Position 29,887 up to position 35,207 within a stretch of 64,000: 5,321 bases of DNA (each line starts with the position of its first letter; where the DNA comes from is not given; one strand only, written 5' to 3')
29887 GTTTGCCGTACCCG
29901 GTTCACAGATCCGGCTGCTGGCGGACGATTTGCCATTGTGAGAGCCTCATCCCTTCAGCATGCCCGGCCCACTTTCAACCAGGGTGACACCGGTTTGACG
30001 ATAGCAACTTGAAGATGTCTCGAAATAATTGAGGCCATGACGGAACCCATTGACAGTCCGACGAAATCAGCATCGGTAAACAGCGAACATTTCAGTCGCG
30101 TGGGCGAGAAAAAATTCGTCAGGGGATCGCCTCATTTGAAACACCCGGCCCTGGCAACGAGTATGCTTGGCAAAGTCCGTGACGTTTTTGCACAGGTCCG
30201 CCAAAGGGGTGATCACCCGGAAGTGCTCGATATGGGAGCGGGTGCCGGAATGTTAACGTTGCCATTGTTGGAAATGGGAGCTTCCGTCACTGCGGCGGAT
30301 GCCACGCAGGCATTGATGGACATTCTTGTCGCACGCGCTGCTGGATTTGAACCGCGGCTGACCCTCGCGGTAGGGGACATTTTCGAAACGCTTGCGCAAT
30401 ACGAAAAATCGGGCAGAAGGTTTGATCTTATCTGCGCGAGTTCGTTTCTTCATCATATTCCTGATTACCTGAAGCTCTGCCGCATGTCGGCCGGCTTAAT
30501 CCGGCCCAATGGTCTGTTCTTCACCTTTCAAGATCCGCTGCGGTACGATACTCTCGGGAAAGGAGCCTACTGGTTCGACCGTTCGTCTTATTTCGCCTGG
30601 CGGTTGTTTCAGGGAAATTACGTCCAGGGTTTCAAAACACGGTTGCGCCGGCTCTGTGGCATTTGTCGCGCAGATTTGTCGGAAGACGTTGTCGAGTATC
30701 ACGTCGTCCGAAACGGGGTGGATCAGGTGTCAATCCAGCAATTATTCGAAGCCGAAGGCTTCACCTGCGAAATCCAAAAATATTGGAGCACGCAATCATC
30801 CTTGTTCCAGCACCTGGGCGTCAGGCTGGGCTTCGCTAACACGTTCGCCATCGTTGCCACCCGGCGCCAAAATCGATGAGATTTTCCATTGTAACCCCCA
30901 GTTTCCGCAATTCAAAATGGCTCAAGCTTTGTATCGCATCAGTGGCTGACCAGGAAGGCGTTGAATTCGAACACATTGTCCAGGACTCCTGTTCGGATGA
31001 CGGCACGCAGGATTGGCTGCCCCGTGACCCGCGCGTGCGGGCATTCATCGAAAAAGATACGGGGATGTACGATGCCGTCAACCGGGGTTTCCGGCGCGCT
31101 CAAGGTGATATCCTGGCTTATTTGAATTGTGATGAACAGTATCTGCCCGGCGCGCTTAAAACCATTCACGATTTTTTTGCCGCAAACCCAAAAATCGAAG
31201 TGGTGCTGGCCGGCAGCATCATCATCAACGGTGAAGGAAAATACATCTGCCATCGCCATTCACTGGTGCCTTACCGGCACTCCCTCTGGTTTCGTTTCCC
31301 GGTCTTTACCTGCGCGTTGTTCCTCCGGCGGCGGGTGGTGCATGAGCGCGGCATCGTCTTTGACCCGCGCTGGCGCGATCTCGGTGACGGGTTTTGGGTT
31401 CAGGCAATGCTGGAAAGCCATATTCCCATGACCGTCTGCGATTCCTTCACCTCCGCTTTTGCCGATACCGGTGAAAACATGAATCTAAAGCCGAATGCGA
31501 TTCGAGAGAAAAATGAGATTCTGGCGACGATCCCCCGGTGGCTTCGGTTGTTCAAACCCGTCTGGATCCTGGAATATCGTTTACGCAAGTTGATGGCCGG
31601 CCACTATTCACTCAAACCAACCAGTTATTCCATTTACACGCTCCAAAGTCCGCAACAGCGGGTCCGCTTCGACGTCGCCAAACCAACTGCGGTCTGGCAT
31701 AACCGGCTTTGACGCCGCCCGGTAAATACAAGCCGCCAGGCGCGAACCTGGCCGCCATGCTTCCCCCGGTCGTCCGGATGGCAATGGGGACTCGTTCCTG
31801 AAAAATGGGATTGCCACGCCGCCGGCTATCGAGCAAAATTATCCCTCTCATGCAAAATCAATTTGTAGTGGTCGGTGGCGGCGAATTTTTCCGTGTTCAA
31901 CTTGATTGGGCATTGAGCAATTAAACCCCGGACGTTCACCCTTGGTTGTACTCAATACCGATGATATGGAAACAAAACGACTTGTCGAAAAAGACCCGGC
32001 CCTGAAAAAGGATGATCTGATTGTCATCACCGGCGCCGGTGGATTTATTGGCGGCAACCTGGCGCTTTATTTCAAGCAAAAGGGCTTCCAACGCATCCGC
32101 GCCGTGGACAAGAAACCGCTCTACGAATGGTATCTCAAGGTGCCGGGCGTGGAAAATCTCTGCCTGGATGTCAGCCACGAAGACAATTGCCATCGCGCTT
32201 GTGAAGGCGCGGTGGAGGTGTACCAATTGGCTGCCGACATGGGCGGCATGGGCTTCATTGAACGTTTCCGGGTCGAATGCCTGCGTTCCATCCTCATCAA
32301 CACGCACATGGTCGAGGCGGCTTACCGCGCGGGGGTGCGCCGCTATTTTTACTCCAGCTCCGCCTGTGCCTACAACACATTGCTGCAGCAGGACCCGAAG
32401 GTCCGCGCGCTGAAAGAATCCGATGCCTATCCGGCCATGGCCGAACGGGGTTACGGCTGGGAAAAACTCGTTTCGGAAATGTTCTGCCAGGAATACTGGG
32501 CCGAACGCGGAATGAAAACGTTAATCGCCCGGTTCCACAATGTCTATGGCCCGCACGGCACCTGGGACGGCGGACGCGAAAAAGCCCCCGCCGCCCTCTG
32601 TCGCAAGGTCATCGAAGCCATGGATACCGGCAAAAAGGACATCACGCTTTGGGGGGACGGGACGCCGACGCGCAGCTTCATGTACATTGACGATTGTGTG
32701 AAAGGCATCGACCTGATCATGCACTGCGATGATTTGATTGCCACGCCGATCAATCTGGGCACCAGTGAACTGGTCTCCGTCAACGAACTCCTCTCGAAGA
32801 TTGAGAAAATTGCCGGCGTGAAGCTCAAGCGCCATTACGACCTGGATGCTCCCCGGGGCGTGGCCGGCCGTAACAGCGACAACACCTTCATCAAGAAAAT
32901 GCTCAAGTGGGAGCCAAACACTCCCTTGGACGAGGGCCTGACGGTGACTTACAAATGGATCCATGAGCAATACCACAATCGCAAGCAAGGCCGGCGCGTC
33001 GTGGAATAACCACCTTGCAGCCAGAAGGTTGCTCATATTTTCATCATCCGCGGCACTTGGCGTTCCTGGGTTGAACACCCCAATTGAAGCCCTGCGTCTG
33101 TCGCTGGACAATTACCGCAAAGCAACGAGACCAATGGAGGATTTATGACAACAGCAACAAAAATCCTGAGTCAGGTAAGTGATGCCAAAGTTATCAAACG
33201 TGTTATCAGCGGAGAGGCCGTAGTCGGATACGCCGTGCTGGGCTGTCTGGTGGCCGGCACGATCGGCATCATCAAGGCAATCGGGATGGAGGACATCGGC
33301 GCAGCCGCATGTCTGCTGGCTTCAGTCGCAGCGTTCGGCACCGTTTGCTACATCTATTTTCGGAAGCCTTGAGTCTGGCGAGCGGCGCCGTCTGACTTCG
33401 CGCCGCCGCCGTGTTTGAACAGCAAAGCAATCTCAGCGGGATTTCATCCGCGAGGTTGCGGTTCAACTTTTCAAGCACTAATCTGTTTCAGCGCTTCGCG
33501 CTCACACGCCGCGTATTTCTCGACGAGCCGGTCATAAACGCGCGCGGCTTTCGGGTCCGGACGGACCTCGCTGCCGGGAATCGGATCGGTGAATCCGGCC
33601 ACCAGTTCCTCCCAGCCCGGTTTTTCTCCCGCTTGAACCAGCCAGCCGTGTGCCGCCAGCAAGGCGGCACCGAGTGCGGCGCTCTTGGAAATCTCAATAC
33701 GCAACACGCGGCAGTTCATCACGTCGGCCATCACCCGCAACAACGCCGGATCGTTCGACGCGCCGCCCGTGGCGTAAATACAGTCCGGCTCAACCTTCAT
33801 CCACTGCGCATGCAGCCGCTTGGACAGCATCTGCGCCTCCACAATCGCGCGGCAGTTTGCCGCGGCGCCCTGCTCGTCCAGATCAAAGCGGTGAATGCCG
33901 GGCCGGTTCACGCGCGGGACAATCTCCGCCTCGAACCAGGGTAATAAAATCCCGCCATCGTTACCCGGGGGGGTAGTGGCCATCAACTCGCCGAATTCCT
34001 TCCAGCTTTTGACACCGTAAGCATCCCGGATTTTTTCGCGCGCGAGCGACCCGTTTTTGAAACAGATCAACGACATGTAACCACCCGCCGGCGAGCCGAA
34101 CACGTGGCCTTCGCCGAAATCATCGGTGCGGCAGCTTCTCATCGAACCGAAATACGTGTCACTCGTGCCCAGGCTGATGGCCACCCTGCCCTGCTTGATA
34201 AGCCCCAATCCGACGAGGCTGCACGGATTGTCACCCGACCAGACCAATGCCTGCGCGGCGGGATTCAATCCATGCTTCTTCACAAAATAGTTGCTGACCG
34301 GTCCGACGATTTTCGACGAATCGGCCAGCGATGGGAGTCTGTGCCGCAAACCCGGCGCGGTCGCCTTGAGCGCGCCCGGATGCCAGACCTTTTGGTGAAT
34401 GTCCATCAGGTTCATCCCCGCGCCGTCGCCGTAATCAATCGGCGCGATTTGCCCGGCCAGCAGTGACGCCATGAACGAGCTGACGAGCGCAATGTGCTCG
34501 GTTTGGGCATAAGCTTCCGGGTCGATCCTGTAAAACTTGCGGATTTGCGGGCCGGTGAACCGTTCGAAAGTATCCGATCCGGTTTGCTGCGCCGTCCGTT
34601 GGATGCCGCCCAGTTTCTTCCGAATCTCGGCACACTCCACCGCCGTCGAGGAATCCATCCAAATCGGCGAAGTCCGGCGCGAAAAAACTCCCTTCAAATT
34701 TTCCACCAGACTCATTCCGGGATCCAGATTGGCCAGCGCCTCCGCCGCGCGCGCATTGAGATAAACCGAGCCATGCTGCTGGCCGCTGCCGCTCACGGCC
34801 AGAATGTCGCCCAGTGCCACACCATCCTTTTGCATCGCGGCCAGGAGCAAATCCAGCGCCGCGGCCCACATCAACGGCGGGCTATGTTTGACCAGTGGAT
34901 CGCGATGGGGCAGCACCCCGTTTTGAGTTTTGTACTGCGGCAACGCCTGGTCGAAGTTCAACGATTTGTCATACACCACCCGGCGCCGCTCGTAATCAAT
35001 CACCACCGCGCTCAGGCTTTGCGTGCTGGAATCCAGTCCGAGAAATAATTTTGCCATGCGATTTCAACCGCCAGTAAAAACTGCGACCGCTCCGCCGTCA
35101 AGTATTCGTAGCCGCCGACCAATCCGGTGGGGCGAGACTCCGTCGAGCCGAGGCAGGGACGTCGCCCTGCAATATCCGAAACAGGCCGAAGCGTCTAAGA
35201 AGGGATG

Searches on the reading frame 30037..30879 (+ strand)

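Call 96: search_protein_families(library=pfam, proteins=[window:30037-30879:+], max_evalue=0.00001)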
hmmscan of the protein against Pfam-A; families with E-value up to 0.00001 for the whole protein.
window:30037-30879:+ (280 aa): 5 families
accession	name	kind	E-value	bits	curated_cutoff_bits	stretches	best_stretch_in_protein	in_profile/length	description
PF13489.12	Methyltransf_23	-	1.2e-12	48.3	27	1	57-186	20-124/164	Methyltransferase domain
PF13649.12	Methyltransf_25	-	4.4e-11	43.8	27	1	63-159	1-97/97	Methyltransferase domain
PF08242.18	Methyltransf_12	-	4.4e-11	43.8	30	1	64-161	1-98/98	Methyltransferase domain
PF08241.18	Methyltransf_11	-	2e-10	41.6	21.2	1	64-162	1-94/95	Methyltransferase domain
PF13847.12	Methyltransf_31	-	2.1e-06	27.9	27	1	62-161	6-107/145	Methyltransferase domain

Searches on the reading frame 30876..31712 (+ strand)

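Call 96: search_protein_families(library=pfam, proteins=[window:30876-31712:+], max_evalue=0.00001)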
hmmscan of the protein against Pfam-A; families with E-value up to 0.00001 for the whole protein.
window:30876-31712:+ (278 aa): 1 family
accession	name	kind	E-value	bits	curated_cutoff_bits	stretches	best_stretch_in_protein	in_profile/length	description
PF00535.33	Glycos_transf_2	-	1.7e-18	67.5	23.3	1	4-136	1-144/168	Glycosyl transferase family 2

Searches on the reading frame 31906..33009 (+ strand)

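Call 96: search_protein_families(library=pfam, proteins=[window:31906-33009:+], max_evalue=0.00001)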
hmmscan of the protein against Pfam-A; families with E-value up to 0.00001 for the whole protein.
window:31906-33009:+ (367 aa): 4 families
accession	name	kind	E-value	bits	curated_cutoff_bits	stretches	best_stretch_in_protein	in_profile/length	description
PF01370.27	Epimerase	-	1.1e-36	126.9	20.9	1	39-274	1-227/240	NAD dependent epimerase/dehydratase family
PF16363.11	GDP_Man_Dehyd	-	2.8e-18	66.9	27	1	41-346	2-330/332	GDP-mannose 4,6 dehydratase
PF01073.25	3Beta_HSD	-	2.2e-09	37.2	22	1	40-216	1-184/280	3-beta hydroxysteroid dehydrogenase/isomerase family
PF05368.20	NmrA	-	5.5e-08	33.2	27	1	36-166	2-121/298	NmrA-like family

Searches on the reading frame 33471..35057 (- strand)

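Call 96: search_protein_families(library=pfam, proteins=[window:33471-35057:-], max_evalue=0.00001)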
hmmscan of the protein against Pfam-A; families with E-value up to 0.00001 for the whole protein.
window:33471-35057:- (528 aa): 2 families
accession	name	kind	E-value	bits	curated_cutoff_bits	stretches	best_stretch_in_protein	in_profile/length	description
PF02782.22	FGGY_C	-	6.9e-22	78.6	27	1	293-472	2-198/198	FGGY family of carbohydrate kinases, C-terminal domain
PF00370.27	FGGY_N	-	2.9e-20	73.3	28.8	1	132-283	97-245/245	FGGY family of carbohydrate kinases, N-terminal domain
